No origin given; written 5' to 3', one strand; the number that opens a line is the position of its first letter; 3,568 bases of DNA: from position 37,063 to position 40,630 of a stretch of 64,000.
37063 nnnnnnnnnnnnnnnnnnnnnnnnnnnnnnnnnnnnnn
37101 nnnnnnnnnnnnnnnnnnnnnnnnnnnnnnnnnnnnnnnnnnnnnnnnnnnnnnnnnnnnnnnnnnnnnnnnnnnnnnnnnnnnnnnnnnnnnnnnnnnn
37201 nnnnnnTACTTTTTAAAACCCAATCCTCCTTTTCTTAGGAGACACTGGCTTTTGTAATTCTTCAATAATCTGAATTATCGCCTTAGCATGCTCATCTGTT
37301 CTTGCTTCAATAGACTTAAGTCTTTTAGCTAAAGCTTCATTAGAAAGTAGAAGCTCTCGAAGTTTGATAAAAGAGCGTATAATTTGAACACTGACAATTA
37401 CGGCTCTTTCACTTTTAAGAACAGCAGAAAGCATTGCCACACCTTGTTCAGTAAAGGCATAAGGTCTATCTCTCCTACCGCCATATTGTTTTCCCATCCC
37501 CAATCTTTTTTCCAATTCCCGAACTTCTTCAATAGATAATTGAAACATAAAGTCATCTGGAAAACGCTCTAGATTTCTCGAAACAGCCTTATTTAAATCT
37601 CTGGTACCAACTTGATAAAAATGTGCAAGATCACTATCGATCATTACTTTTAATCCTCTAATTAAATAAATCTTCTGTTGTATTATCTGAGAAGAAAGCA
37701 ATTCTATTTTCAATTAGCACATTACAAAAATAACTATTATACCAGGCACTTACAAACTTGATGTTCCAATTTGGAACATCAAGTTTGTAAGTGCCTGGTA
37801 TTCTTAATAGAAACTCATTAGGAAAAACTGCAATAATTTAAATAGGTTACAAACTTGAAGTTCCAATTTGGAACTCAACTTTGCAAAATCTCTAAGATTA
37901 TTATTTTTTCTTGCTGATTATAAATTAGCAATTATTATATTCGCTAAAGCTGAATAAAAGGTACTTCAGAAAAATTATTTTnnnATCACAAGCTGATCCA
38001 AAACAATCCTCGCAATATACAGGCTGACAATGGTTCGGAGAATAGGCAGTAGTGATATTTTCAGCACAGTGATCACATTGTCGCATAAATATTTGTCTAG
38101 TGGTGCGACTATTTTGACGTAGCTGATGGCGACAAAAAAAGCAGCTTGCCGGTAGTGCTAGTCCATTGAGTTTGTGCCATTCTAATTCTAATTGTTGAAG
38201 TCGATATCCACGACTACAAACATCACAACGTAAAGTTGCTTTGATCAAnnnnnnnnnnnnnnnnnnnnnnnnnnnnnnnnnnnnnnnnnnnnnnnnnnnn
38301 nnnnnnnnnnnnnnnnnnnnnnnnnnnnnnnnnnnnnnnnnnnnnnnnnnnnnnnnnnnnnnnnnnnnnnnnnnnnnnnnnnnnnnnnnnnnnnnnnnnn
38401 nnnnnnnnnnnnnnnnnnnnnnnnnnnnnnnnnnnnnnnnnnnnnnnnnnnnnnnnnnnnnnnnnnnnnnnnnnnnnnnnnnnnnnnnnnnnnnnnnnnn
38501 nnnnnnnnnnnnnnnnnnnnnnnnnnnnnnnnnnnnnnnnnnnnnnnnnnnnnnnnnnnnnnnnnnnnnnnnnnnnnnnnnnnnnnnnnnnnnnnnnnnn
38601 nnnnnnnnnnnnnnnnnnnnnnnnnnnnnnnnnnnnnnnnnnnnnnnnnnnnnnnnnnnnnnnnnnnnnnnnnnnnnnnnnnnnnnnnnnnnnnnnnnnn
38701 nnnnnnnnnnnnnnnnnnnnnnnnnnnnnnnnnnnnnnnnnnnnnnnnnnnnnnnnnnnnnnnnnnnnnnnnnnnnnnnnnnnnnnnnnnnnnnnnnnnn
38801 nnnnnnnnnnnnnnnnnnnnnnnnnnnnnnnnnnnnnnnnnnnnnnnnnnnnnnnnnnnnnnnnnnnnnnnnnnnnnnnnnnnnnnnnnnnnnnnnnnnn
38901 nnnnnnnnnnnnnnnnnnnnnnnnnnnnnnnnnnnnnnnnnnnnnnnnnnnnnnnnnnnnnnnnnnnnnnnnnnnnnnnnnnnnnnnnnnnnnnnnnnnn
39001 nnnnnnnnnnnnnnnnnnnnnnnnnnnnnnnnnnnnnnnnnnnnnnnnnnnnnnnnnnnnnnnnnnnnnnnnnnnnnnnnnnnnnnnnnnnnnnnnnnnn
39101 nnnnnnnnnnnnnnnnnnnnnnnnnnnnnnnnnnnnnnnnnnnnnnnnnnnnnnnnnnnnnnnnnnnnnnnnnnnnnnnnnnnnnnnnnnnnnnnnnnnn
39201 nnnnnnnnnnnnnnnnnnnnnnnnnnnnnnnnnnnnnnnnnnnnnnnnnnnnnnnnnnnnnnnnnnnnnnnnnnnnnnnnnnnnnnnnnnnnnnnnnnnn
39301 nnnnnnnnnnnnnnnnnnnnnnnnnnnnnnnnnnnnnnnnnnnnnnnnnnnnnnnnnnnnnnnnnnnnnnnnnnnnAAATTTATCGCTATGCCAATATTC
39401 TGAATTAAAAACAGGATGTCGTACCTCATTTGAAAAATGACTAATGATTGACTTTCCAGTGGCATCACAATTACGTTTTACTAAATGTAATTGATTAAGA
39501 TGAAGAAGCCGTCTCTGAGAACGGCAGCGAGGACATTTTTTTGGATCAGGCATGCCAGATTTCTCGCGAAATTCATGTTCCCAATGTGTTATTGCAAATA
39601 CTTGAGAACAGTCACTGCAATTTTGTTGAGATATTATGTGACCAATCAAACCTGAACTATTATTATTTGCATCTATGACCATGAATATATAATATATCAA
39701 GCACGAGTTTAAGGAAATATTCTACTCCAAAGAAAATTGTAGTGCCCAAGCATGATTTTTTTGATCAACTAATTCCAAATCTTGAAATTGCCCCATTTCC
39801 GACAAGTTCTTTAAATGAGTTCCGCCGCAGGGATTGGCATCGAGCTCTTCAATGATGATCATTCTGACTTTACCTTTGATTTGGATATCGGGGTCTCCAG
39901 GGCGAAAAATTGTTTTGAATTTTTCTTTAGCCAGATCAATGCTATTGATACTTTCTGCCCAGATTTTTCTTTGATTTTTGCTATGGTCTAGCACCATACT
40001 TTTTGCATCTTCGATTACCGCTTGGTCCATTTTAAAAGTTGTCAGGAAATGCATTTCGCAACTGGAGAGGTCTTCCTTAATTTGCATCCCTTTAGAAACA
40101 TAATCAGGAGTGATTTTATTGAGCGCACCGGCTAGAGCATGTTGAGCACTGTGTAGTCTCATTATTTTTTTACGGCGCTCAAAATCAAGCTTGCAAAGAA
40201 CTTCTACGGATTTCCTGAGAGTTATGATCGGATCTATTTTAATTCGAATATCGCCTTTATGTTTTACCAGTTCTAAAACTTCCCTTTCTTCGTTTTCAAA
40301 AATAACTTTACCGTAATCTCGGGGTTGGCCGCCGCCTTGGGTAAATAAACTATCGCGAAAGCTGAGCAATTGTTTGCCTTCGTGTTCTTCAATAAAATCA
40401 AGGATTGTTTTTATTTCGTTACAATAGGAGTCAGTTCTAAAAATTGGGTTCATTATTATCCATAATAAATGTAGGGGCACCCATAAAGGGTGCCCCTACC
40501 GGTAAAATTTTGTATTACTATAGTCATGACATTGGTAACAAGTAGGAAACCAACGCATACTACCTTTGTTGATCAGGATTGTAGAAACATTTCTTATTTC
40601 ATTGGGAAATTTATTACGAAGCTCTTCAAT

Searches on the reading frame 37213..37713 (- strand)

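Call 23: search_protein_families(library=pfam, proteins=[window:37213-37713:-], max_evalue=0.0001)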
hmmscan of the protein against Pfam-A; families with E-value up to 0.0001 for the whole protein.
window:37213-37713:- (166 aa): 1 family
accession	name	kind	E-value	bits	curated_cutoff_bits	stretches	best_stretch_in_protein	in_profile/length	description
PF10543.14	ORF6N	-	7e-30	103.6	27.8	1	13-98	1-86/86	ORF6N domain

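Call 58: search_protein_families(library=padloc, proteins=[window:37213-37713:-], max_evalue=0.01)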
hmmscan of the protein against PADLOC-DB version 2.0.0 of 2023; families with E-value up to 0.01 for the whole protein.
window:37213-37713:- (166 aa): 4 families
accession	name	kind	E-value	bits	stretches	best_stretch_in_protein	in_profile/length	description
PDLC04856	PDC-S05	-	8.2e-55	183.2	1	2-158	2-163/177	-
PDLC04869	PDC-S05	-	1.3e-54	183.5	1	4-160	10-171/306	-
PDLC04849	PDC-S05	-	5.3e-37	125.3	1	6-153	5-150/183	-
PDLC01570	typeIV_Cas11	-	0.0016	16.8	1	77-152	21-97/117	CAS-IV-A; effector_SS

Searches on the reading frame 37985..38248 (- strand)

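Call 68: search_protein_families(library=pfam, proteins=[window:37985-38248:-], max_evalue=1)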
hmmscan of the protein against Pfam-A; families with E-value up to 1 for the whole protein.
seq(88 aa): 4 families
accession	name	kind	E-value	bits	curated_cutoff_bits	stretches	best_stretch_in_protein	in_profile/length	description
PF23477.1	zf_Tbcl_2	-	5.2e-06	26.5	27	1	51-84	1-34/37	Probable treble clef zinc finger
PF25720.1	Herpes_ORF28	-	0.0045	16.8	40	1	48-86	11-49/233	Herpesvirus ORF28 domain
PF16046.10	FAM76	-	0.053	13.4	28.5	1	34-80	33-73/298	FAM76 protein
PF10739.15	DUF2550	-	0.21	12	27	1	16-50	46-80/127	Protein of unknown function (DUF2550)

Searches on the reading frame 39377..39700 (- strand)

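Call 68: search_protein_families(library=pfam, proteins=[window:39377-39700:-], max_evalue=1)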
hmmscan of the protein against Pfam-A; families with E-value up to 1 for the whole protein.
seq(108 aa): 6 families
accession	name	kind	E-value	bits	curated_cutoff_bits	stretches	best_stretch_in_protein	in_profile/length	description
PF13451.12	zf_Tbcl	-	1.2e-05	25.6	24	1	27-64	6-44/48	Probable treble clef domain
PF21039.3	CEP104_ZnF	-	0.0034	18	27.4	1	26-82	29-85/112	Centrosomal protein CEP104, ZnF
PF09723.15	Zn_ribbon_8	-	0.023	15.1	34.4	1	28-62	8-35/41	Zinc ribbon domain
PF01155.25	HypA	-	0.047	14.1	28.9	1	24-63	69-96/112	Hydrogenase/urease nickel incorporation, metallochaperone, hypA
PF19134.6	DUF5817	-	0.22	12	31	1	28-72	6-40/57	Domain of unknown function (DUF5817)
PF23550.1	zf_Tbcl_Rhp7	-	0.47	10.5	27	1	25-39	4-18/39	DNA repair protein rhp7 treble clef domain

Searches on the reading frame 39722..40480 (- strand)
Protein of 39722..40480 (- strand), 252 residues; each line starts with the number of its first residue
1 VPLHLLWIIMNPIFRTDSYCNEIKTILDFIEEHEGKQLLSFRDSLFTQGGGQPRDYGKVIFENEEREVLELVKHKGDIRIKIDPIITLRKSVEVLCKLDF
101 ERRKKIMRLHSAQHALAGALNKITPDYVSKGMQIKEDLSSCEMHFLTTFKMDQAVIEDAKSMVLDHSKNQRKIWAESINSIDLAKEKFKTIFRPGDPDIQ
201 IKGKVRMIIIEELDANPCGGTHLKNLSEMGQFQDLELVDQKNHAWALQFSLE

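Call 23: search_protein_families(library=pfam, proteins=[window:39722-40480:-], max_evalue=0.0001)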
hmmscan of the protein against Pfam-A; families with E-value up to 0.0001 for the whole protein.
window:39722-40480:- (252 aa): 1 family
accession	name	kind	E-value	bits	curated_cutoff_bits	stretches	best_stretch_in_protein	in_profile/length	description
PF07973.19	tRNA_SAD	-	1.8e-05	25.1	24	1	205-232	1-28/44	Threonyl and Alanyl tRNA synthetase second additional domain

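Call 63: search_protein_families(library=ncbifam, proteins=[window:39722-40480:-], max_evalue=0.00001)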
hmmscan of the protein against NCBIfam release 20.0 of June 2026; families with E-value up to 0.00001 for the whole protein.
window:39722-40480:- (252 aa): 3 families
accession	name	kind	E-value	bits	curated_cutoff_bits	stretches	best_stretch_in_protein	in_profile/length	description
NF040865.1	a_tRNA_ed_AlaXM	equivalog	1.1e-29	103.9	300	1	12-240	3-222/234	alanyl-tRNA editing protein AlaXM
TIGR03683.1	A-tRNA_syn_arch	equivalog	3.7e-22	78.4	744.7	1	42-233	530-716/902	alanine--tRNA ligase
TIGR00344.1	alaS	equivalog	1.7e-15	56.4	457.05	1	29-233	475-674/847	alanine--tRNA ligase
